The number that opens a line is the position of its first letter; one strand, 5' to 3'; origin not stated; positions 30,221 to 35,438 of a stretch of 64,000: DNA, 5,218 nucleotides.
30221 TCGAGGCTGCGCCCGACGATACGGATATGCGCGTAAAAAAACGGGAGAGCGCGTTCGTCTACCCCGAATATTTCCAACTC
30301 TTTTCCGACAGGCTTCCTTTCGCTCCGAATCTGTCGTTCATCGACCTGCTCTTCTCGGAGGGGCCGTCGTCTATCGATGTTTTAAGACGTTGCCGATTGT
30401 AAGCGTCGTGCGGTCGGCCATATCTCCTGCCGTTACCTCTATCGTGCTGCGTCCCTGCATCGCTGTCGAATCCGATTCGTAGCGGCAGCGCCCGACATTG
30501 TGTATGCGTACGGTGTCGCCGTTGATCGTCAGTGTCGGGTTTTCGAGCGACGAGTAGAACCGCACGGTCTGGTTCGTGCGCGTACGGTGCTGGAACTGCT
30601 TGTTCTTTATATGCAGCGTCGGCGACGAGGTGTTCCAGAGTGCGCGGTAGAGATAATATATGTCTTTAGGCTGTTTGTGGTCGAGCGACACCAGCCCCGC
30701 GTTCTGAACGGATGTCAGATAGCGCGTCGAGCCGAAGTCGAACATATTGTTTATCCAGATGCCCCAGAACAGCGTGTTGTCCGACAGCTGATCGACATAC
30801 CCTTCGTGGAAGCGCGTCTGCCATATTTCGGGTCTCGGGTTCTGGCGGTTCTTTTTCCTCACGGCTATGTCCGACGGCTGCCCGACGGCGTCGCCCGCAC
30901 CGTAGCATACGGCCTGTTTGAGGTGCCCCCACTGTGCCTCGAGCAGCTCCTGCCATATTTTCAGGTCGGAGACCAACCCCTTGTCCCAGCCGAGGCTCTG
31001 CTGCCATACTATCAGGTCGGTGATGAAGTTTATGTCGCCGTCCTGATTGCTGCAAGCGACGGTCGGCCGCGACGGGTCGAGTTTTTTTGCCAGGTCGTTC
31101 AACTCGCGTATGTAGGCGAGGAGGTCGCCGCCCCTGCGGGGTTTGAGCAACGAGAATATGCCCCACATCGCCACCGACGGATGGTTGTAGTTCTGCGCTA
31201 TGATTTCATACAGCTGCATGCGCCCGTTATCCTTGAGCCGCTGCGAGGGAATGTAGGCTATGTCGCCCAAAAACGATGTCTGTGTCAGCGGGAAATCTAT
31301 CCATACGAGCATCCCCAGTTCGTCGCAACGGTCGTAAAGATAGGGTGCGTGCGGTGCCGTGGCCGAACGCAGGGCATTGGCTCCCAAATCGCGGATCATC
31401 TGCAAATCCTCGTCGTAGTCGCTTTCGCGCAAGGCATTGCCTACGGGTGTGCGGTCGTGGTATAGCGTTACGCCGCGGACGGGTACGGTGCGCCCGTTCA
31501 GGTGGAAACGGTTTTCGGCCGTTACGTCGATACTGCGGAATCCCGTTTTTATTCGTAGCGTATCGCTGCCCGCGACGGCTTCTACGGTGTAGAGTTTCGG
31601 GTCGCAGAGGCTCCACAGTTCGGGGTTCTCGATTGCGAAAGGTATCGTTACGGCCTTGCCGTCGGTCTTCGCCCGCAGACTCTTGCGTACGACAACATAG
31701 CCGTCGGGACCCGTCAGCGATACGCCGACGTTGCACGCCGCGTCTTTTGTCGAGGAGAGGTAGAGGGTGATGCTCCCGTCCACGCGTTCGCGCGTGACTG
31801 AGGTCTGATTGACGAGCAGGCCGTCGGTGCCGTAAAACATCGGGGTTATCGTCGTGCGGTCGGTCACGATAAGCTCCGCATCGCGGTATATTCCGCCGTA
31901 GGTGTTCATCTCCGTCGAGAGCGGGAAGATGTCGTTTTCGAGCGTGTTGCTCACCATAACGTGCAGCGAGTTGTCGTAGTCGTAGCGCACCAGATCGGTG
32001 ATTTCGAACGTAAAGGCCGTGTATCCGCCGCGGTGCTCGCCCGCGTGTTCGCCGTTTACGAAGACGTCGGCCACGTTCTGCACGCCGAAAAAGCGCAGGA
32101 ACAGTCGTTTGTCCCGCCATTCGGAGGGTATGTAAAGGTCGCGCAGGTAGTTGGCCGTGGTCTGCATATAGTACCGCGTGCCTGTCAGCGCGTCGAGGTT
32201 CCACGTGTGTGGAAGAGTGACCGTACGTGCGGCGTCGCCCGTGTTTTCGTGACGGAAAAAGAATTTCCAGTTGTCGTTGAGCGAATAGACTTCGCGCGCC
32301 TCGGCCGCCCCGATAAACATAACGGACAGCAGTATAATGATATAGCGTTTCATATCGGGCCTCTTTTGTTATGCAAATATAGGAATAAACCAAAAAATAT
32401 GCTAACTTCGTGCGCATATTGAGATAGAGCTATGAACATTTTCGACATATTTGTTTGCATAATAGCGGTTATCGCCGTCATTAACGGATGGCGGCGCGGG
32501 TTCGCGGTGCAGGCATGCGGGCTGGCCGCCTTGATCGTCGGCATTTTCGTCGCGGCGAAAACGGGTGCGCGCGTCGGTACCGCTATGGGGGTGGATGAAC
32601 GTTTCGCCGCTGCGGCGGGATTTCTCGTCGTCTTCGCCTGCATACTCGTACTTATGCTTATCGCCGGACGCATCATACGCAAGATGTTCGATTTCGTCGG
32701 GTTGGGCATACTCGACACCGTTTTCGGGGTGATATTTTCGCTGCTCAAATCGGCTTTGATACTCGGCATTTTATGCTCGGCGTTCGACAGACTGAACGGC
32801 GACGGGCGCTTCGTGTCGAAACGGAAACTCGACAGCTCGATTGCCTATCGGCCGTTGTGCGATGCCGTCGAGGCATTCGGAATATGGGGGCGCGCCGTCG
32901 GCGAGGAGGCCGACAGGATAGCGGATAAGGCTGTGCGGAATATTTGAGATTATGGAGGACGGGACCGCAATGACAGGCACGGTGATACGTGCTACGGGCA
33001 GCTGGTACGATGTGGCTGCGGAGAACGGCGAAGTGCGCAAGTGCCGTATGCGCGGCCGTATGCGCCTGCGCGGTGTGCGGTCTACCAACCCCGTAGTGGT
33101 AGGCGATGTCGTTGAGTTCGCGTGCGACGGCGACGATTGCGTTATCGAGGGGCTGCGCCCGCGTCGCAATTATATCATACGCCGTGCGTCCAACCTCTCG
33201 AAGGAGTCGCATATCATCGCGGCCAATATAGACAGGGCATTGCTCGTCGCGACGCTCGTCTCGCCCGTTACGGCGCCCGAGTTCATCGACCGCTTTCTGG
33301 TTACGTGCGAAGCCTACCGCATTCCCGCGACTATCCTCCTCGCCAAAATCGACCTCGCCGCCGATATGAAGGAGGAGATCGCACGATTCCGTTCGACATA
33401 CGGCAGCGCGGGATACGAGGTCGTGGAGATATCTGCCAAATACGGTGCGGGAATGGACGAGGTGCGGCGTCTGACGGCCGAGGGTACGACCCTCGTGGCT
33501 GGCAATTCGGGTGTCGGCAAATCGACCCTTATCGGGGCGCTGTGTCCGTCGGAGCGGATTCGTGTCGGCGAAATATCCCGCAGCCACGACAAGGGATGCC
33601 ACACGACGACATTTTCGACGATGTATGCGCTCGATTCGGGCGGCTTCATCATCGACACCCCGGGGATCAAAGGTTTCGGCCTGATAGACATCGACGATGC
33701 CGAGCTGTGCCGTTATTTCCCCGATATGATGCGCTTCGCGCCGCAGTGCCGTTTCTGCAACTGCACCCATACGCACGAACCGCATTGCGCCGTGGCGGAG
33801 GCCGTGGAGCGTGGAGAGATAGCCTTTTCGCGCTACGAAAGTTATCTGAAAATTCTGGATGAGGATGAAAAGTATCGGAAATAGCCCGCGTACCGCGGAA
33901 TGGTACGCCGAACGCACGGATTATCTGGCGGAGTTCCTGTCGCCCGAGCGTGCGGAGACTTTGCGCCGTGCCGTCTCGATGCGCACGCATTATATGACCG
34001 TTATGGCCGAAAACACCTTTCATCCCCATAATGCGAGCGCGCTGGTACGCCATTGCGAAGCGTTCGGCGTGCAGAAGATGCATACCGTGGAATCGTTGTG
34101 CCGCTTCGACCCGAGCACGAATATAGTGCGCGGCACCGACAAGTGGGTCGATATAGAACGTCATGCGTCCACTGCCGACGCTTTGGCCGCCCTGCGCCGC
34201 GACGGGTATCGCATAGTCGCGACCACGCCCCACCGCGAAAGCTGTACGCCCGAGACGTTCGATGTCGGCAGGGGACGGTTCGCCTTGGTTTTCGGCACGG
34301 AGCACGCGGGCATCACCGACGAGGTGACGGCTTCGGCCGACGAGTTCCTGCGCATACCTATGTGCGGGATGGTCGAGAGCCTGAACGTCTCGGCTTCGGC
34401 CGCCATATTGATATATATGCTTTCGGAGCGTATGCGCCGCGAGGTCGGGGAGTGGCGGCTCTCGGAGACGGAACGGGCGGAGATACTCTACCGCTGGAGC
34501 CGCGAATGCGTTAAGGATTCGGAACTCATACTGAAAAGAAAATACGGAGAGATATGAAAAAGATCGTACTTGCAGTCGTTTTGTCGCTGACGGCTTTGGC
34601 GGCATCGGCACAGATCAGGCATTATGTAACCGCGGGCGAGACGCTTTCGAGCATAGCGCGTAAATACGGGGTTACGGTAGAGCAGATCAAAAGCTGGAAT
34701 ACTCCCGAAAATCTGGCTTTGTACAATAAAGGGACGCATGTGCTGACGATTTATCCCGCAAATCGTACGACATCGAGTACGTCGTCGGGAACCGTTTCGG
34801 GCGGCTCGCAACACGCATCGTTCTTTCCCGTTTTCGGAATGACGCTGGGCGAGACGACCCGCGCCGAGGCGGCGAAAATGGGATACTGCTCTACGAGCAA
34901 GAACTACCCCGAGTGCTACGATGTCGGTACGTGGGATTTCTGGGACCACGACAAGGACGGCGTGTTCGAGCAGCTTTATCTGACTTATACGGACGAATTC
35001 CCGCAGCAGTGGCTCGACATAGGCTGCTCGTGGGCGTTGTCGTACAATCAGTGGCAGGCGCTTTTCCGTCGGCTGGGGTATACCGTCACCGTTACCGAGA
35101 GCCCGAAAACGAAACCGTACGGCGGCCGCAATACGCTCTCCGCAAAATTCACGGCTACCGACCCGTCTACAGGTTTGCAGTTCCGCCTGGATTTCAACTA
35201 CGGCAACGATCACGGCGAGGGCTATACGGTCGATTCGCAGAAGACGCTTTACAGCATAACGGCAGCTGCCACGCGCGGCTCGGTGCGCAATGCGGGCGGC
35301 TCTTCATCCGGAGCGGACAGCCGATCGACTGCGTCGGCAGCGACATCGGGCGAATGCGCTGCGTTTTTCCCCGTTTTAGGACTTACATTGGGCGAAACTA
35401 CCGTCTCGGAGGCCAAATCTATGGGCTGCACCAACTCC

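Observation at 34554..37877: Secreted LysM-caspase: an 1107-aa modular protease with an intact His/Cys dyad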

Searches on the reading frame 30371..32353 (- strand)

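Call 6: search_protein_families(library=pfam, proteins=[window:30371-32353:-], max_evalue=0.001)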
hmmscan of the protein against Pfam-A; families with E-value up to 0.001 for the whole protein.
window:30371-32353:- (660 aa): 4 families
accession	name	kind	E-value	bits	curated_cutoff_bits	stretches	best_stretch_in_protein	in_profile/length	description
PF02836.23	Glyco_hydro_2_C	-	9.2e-20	71.4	21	1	280-573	5-297/302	Glycosyl hydrolases family 2, TIM barrel domain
PF02837.24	Glyco_hydro_2_N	-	1.5e-16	61.2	28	1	25-162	4-166/169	Glycosyl hydrolases family 2, sugar binding domain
PF22666.2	Glyco_hydro_2_N2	-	3.2e-08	34.2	27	1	60-140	43-123/167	Glycosyl hydrolase 2 galactose-binding domain-like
PF00703.27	Glyco_hydro_2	-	4e-07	31.2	23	1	192-273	21-109/109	Glycosyl hydrolases family 2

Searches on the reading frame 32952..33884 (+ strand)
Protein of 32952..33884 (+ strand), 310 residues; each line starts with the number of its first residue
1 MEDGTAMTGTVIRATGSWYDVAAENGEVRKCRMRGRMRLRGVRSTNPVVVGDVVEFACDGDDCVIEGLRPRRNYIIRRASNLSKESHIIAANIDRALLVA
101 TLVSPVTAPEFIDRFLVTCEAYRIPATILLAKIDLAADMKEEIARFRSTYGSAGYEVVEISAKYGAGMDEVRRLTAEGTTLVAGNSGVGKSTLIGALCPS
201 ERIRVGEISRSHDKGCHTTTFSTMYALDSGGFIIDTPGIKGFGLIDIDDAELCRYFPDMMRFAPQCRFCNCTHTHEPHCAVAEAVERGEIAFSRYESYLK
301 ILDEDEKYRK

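Call 6: search_protein_families(library=pfam, proteins=[window:32952-33884:+], max_evalue=0.001)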
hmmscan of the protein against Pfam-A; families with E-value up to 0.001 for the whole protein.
window:32952-33884:+ (310 aa): 5 families
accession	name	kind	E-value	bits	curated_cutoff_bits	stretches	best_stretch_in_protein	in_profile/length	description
PF03193.22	RsgA_GTPase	-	8.7e-52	175.9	30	1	69-244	2-173/174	RsgA GTPase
PF16745.11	RsgA_N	-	1.9e-14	53.6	27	1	8-61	1-49/54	RsgA N-terminal domain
PF13555.12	AAA_29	-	4.7e-05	23.5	27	1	173-197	18-42/61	P-loop containing region of AAA domain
PF01926.29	MMR_HSR1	-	7.2e-05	23.3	21.9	1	181-240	3-58/113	50S ribosome-binding GTPase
PF01176.25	eIF-1a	-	0.00026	21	30.2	1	7-54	3-47/64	Translation initiation factor 1A / IF-1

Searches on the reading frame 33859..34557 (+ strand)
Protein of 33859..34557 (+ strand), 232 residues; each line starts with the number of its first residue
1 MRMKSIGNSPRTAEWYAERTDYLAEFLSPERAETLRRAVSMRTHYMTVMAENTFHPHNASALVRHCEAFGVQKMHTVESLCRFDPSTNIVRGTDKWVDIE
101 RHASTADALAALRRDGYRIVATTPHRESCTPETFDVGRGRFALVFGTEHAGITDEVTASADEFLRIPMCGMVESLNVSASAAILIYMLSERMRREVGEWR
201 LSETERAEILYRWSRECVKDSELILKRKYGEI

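Call 6: search_protein_families(library=pfam, proteins=[window:33859-34557:+], max_evalue=0.001)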
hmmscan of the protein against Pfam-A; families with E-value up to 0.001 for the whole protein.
window:33859-34557:+ (232 aa): 1 family
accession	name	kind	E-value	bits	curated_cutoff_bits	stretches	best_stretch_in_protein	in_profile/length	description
PF00588.24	SpoU_methylase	-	5.6e-32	111.2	29.7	1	46-186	2-142/142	SpoU rRNA Methylase family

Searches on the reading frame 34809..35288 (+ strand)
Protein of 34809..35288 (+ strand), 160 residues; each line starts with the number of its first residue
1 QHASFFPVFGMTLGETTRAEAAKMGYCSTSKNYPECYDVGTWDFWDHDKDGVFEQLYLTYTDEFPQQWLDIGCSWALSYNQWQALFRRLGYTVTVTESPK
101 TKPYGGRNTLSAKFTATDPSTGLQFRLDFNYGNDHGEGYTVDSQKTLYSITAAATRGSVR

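Call 29: search_protein_representatives(protein=window:34809-35288:+)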
Query: 160 residues. Proteins with E-value up to 0.001 (for the whole library): 385; up to 1e-10: 288; up to 1e-30: 56. The best 150 are listed.
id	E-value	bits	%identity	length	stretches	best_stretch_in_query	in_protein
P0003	5.4e-106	368.5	99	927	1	1-160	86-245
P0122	1.6e-105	367.0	40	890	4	4-151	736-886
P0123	4.5e-80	284.2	39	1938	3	3-152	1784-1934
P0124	1.4e-73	263.1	45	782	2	2-152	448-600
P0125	2.6e-72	259.0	42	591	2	2-152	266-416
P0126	5.2e-69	248.2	43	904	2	5-153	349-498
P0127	5.1e-68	245.0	44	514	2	3-152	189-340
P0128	5.1e-68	245.0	36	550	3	4-151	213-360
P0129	4.1e-63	229.0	42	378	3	4-150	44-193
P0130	4.1e-60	219.3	33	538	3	4-154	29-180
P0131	1.1e-59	217.8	41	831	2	2-155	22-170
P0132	1.4e-59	217.5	40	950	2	5-152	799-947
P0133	1.5e-55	204.4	38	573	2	3-150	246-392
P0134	3.8e-55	203.1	43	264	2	4-151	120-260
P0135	4.1e-55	203.0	43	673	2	4-151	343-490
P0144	5.3e-42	160.3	40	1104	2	4-151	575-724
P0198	2.0e-26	109.7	45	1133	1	4-152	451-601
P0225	2.4e-23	99.6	43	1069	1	4-152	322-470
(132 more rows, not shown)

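Call 34: search_protein_families(library=pfam, proteins=[P0122, P0123, P0124, P0126, P0131, P0132, P0144, P0198, P0225], max_evalue=0.001)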
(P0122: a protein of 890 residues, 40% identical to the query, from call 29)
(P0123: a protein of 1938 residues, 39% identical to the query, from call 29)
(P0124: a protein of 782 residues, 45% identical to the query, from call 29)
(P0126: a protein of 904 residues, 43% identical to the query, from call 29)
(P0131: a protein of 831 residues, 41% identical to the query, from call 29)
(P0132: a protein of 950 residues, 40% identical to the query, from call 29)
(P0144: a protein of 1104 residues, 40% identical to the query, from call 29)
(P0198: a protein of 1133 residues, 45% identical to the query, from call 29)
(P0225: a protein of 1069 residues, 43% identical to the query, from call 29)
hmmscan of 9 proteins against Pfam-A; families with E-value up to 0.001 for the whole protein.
P0122 (890 aa): 1 family
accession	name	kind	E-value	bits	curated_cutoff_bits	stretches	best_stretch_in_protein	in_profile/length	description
PF09603.15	Fib_succ_major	-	3.9e-40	138.6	33.9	1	36-218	1-187/187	Fibrobacter succinogenes major domain (Fib_succ_major)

P0123 (1938 aa): 20 families
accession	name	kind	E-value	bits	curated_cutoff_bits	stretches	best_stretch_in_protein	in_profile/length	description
PF25174.1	Beta-prop_THOC3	-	1.4e-20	73.9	305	2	34-244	5-202/272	THOC3 beta-propeller domain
PF24814.1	WD40_Prp19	-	1.7e-14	54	320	2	84-250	49-214/281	Prp19 WD40 domain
PF25171.1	Beta-prop_WDR36-Utp21_1st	-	3.4e-12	46.8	80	1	49-234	79-255/266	WDR36/Utp21 first beta-propeller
PF00656.27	Peptidase_C14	-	9.4e-12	45.5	21.4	1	811-1072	7-231/233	Caspase domain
PF24807.1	WD40_CDC20-Fz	-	3.8e-11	43.3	200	1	57-230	31-193/292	CDC20/Fizzy WD40 domain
PF24796.1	WDR55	-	9e-11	41.8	200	1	23-231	45-238/296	WDR55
PF24817.1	WD40_WDHD1_1st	-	4.5e-10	39.6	109.9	1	85-233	129-284/291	WDHD1 first WD40 domain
PF23414.1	Beta-prop_EML_2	-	9.5e-10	38.7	90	1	174-283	83-191/266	Echinoderm microtubule-associated protein second beta-propeller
PF25173.1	Beta-prop_WDR3_1st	-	1.9e-09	38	154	0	174-245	31-103/184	WDR3 first beta-propeller domain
PF12894.13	ANAPC4_WD40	-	2.2e-09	37.8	22.9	0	174-225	40-90/91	Anaphase-promoting complex subunit 4 WD40 domain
PF23389.1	Beta-prop_WDR19_1st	-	1.2e-07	31.5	27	1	96-244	10-153/325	WDR19 first beta-propeller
PF24782.2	WD40_MABP1-WDR62_2nd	-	7.8e-07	28.8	290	0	175-230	91-148/341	MABP1/WDR62 second WD40 domain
PF23409.1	Beta-prop_EML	-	7.9e-07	29.3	88.2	1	40-245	24-228/267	Echinoderm microtubule-associated protein first beta-propeller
PF25172.1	Beta-prop_WDR3_2nd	-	8.3e-07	28.9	140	0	36-124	4-78/293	WDR3 second beta-propeller domain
PF23775.1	Beta-prop_RIG_2nd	-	1.5e-06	28.3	80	0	162-245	28-109/278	RIG second beta-propeller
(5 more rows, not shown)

P0124 (782 aa): 3 families
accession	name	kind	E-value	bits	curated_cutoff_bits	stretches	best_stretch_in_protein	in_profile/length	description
PF08308.17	PEGA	-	1.7e-33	114.8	20.8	2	220-282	7-69/71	PEGA domain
PF13620.12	CarboxypepD_reg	-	1.2e-10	42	32.3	0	244-280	44-81/82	Carboxypeptidase regulatory-like domain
PF22820.2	TcaA_3rd_4th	-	0.00028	21.2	27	0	220-242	8-29/73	TcaA protein 3rd/4th domain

P0126 (904 aa): 1 family
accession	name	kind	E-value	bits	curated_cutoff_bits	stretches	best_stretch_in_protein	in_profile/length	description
PF07603.17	Lcl_C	-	6.6e-07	30.1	34.9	1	200-316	26-116/117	Lcl C-terminal domain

P0131 (831 aa): 1 family
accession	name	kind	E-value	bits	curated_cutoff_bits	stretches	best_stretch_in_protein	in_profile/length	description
PF00656.27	Peptidase_C14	-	4.3e-21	76.1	21.4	1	588-815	2-224/233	Caspase domain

P0132 (950 aa): 4 families
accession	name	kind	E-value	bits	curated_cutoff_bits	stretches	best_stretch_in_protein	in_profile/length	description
PF03781.23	FGE-sulfatase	-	9.2e-42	143.9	23.3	1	374-586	4-254/255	Sulfatase-modifying factor enzyme 1-like domain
PF08308.17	PEGA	-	1.4e-26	92.6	20.8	3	268-337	2-71/71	PEGA domain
PF13620.12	CarboxypepD_reg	-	1e-06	29.4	32.3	0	220-260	37-79/82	Carboxypeptidase regulatory-like domain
PF13715.12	CarbopepD_reg_2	-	1.3e-05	25.6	32.2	0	295-336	38-79/88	CarboxypepD_reg-like domain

P0144 (1104 aa): 0 families

P0198 (1133 aa): 7 families
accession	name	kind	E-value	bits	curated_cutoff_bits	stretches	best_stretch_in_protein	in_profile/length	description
PF13306.12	LRR_5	-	1.5e-37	128.8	27.7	3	769-864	13-107/127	BspA type Leucine rich repeat region (6 copies)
PF04851.21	ResIII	-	2.6e-28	99.4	22.5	1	16-167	4-162/164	Type III restriction enzyme, res subunit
PF00271.37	Helicase_C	-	1.6e-15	57.7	23.5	1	243-347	4-108/110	Helicase conserved C-terminal domain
PF00270.35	DEAD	-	1.4e-12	48.1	26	1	19-167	3-160/167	DEAD/DEAH box helicase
PF18766.7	SWI2_SNF2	-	1.3e-09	38.5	26.7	1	43-215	27-203/221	SWI2/SNF2 ATPase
PF00176.29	SNF2-rel_dom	-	4.4e-05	23.2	24.9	1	38-183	21-179/290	SNF2-related domain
PF13086.12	AAA_11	-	0.00038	20.8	27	0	25-90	8-74/257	AAA domain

P0225 (1069 aa): 2 families
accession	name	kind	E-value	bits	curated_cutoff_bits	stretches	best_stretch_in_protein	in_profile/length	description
PF13306.12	LRR_5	-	1.3e-38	132.2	27.7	3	633-721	12-100/127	BspA type Leucine rich repeat region (6 copies)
PF20296.3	MTaX1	-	3.9e-19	69.7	25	1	41-150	3-111/111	Methylase-associated X1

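Call 49: search_solved_structures(query=A2, max_evalue=10, show_alignments=1)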
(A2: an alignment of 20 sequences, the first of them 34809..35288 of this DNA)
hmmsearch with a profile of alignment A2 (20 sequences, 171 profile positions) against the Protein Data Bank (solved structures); distinct sequences matched with E-value up to 10: 0.

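Call 56: predict_structure(alignment_id=A2)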
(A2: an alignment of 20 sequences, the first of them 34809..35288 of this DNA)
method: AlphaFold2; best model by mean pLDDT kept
length: 160 residues; sequences in the alignment: 20
mean_pLDDT: 93.3   pTM: 0.87
mean pLDDT of the five models: 93.3, 93.0, 93.0, 92.2, 91.6
residues with pLDDT >= 90: 138; 70-90: 14; 50-70: 6; < 50: 2
segments of 3 or more residues with pLDDT < 50: none
pLDDT, mean of each block of 10 residues (from residue 1): 82 96 95 94 95 96 94 97 97 98 94 96 96 90 97 76
secondary structure, 60 per line:
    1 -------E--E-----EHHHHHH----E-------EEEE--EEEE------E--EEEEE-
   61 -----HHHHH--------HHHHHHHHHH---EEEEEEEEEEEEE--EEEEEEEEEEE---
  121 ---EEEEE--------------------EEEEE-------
elements in order: H18-23 E36-39 E42-45 E55-59 H66-70 H79-88 E92-104 E107-117 E124-128 E149-153

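Call 61: fold_search(model_id=the predicted structure, library=pdb)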
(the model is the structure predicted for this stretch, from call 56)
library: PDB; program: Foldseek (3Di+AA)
matches with E <= 10: 377; with E <= 0.001: 0
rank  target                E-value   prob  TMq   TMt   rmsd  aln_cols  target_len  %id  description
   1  7f9o_a                7.0e-02  0.51  0.19  0.20   5.7        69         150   10  PSI-NDH supercomplex of Barley (released 2021-12-22)
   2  1v2b_B                7.0e-02  0.35  0.27  0.28   7.4       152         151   14  Crystal Structure of PsbP Protein in the Oxygen-Evolving Complex of Photosystem II from Higher Plants (released 2004-05-18)
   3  1v2b_A                8.3e-02  0.33  0.27  0.29   7.3       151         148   13  Crystal Structure of PsbP Protein in the Oxygen-Evolving Complex of Photosystem II from Higher Plants (released 2004-05-18)
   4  9grx_0                1.1e-01  0.38  0.30  0.31   7.7       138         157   10  NDH-PSI-LHCI supercomplex from S. oleracea (released 2025-02-12)
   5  2vu4                  1.3e-01  0.25  0.25  0.26   9.6       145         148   14  Structure of PsbP protein from Spinacia oleracea at 1.98 A resolution (released 2009-07-21)
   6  4c7p                  1.5e-01  0.25  0.23  0.13   9.6       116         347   15  Crystal structure of Legionella pneumophila RalF F255K mutant (released 2013-12-04)
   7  6i3v_F                2.1e-01  0.08  0.19  0.17  16.4       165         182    8  x-ray structure of the human mitochondrial PRELID1 in complex with TRIAP1 (released 2019-03-20)
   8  4cwe_A                3.0e-01  0.09  0.20  0.14  11.1       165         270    7  Structural studies of rolling circle replication initiation protein from Staphylococcus aureus (released 2015-04-15)
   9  9hfo_7                3.0e-01  0.08  0.14  0.05  15.6        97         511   11  Translation-initiation state of human mitochondrial ribosome small subunit (State G) (released 2025-04-23)
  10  4d7r                  3.3e-01  0.11  0.20  0.12  10.3       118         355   14  Crystal structure of a chimeric protein with the Sec7 domain of Rickettsia prowazekii RalF and the capping domain of Leg (released 2015-01-14)
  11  3tfz_E                3.3e-01  0.10  0.15  0.14  15.4       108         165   10  Crystal structure of Zhui aromatase/cyclase from Streptomcyes sp. R1128 (released 2011-09-14)
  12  9r2r_A                3.3e-01  0.07  0.16  0.17  14.8       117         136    7  De novo designed M7 protein fold (released 2025-05-14)
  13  6e8a_B                3.5e-01  0.30  0.29  0.32   8.8       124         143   10  Crystal structure of DcrB from Salmonella enterica at 1.92 Angstroms resolution (released 2018-10-31)
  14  4cwc_A                3.8e-01  0.07  0.19  0.12  11.5       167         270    8  Structure of Rolling Circle Replication Initiator Protein (RepDE) from Staphylococcus aureus (released 2015-04-15)
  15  3fgy_A                4.2e-01  0.21  0.24  0.26   6.2        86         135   10  CRYSTAL STRUCTURE OF A NTF2-LIKE PROTEIN (BXE_B1094) FROM BURKHOLDERIA XENOVORANS LB400 AT 1.59 A RESOLUTION (released 2008-12-23)
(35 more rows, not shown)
